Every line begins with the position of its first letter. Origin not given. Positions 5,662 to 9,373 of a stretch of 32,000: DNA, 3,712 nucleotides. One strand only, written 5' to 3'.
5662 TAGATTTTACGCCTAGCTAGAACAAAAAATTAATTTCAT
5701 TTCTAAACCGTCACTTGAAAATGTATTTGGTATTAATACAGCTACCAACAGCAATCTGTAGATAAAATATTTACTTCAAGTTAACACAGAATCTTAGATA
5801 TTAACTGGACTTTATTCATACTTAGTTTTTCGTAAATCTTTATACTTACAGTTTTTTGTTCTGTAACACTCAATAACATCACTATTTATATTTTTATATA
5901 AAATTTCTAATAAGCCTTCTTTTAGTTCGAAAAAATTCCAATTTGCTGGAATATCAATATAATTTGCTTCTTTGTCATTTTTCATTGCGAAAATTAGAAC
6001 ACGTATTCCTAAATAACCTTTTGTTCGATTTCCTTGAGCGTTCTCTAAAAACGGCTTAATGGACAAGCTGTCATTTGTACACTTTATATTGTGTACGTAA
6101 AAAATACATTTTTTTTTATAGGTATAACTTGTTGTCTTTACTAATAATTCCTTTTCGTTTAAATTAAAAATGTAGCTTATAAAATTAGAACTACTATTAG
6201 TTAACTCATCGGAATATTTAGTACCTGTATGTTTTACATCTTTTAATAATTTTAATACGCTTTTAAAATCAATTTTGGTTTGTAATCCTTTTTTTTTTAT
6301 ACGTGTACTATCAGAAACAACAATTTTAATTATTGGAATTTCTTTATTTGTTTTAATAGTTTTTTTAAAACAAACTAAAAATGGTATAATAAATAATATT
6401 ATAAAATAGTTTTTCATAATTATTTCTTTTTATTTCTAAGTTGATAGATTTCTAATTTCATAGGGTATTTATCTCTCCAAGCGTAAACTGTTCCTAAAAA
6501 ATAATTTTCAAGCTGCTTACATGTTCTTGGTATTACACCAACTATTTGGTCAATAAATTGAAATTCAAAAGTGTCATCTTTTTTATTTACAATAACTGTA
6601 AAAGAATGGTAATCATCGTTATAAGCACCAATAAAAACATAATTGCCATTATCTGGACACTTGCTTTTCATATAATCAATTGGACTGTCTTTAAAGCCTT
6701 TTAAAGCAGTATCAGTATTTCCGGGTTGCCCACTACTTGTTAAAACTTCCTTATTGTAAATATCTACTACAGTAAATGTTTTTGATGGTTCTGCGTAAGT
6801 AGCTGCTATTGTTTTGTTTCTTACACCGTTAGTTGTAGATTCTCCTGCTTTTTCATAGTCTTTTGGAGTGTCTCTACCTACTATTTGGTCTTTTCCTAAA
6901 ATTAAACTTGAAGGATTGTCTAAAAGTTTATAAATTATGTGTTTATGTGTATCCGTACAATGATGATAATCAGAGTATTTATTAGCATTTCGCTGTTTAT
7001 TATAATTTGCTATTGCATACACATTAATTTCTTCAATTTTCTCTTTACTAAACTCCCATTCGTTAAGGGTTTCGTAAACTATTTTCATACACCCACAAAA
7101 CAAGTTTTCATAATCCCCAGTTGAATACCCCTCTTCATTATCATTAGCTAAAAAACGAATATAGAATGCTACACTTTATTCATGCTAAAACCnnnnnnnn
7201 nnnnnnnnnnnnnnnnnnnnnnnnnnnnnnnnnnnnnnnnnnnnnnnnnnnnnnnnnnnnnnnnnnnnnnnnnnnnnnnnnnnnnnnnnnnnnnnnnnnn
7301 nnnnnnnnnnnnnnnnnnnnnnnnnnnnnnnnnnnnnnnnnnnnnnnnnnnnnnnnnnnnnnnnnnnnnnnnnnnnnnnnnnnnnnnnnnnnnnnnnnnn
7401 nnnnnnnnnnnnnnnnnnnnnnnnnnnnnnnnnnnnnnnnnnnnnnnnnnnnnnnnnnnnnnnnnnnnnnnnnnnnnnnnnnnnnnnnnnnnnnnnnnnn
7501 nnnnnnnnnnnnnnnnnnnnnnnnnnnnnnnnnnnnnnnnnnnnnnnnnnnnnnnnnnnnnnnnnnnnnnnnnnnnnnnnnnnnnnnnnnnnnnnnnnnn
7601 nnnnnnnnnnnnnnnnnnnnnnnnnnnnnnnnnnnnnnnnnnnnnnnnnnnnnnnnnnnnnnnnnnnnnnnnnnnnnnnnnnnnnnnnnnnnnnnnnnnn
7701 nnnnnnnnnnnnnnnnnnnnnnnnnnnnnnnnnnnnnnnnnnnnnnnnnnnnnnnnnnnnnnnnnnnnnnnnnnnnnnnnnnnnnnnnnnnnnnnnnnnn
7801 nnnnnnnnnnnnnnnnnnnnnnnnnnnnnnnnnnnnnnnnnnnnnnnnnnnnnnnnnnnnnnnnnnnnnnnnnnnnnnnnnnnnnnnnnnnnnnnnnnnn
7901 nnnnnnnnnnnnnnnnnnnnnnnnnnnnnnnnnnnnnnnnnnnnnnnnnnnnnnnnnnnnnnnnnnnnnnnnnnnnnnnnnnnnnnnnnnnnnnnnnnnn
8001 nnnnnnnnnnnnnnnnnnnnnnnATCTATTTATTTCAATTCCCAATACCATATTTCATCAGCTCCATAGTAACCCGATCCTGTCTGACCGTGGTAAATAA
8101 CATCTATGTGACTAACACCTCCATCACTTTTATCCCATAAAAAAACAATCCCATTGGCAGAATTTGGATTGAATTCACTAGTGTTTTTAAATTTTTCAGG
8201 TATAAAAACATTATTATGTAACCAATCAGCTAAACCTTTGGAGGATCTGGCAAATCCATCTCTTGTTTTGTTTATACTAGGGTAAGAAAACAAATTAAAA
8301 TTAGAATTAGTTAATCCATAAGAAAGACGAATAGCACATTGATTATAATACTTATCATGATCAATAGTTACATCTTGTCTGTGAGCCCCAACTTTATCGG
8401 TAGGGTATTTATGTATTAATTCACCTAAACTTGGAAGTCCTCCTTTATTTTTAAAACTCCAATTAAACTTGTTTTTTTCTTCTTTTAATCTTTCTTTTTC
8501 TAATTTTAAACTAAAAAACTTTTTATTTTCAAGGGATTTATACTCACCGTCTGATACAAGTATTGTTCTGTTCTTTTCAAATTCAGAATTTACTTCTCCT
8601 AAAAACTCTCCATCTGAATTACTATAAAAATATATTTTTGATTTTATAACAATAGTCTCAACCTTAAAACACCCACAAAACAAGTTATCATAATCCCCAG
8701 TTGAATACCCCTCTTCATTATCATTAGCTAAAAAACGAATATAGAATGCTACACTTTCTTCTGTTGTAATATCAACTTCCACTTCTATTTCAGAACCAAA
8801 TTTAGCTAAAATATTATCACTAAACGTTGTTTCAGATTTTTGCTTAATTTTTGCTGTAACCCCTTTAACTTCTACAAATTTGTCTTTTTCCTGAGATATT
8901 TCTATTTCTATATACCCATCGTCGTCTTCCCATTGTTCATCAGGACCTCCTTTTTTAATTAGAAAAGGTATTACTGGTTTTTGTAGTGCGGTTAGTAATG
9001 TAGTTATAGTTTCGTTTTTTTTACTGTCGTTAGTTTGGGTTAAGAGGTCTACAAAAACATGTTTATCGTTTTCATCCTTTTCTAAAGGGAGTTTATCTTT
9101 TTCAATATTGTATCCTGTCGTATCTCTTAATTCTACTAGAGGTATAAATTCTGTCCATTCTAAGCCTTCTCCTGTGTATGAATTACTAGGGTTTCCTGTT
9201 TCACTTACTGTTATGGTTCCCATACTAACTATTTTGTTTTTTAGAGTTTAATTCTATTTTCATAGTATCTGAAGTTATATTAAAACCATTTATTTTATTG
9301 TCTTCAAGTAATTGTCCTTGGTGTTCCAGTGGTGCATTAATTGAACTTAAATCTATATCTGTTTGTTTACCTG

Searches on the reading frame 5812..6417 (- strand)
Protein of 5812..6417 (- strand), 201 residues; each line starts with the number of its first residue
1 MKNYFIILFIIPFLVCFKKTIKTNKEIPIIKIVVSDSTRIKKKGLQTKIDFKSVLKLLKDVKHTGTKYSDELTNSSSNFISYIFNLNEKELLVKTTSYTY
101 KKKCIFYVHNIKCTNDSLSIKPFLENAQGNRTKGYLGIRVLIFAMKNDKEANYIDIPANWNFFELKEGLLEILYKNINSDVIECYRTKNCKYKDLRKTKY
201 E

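Call 7: search_protein_families(library=pfam, proteins=[window:5812-6417:-], max_evalue=0.1)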
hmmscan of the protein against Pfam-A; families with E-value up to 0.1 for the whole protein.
window:5812-6417:- (201 aa): 0 families

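Call 8: search_protein_families(library=ncbifam, proteins=[window:5812-6417:-], max_evalue=0.1)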
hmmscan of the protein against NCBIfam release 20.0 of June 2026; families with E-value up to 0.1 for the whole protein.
window:5812-6417:- (201 aa): 1 family
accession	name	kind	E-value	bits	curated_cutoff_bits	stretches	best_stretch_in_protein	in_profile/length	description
NF047947.1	FlgBrkeYgcR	equivalog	0.042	13.3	400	1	53-117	15-77/243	flagellar brake protein YcgR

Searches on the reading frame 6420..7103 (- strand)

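Call 7: search_protein_families(library=pfam, proteins=[window:6420-7103:-], max_evalue=0.1)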
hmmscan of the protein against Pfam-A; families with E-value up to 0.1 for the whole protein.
window:6420-7103:- (227 aa): 0 families

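Call 8: search_protein_families(library=ncbifam, proteins=[window:6420-7103:-], max_evalue=0.1)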
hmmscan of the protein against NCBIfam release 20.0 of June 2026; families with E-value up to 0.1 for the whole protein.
window:6420-7103:- (227 aa): 1 family
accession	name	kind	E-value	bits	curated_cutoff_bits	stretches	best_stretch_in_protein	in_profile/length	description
NF002781.0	PRK02899.1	equivalog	0.023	14.4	224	1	161-222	89-149/198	genetic competence negative regulator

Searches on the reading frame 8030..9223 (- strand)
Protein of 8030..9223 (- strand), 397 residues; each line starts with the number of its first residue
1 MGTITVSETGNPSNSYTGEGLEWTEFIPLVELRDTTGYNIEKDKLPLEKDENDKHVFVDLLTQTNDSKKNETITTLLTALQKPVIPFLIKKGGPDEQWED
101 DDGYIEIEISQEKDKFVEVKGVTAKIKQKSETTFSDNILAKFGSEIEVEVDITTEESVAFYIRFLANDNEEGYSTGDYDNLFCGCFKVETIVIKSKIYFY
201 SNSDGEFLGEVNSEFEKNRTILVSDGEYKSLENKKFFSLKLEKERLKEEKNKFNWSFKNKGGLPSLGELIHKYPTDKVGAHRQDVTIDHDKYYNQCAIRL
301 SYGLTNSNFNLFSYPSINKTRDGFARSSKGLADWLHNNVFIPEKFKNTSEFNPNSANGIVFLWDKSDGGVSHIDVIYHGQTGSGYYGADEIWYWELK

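Call 7: search_protein_families(library=pfam, proteins=[window:8030-9223:-], max_evalue=0.1)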
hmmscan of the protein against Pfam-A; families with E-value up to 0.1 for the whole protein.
window:8030-9223:- (397 aa): 1 family
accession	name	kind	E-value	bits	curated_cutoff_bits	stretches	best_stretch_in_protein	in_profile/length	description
PF14113.12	Tae4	-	2e-06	28.3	27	1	292-393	1-124/125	Type VI secretion system (T6SS), amidase effector protein 4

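Call 8: search_protein_families(library=ncbifam, proteins=[window:8030-9223:-], max_evalue=0.1)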
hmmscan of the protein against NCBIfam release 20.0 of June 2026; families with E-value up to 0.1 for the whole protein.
window:8030-9223:- (397 aa): 1 family
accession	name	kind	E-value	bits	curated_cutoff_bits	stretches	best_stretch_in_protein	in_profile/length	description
NF002206.0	PRK01099.1-1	equivalog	0.072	13.3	72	0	219-250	15-46/57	DNA-directed RNA polymerase subunit K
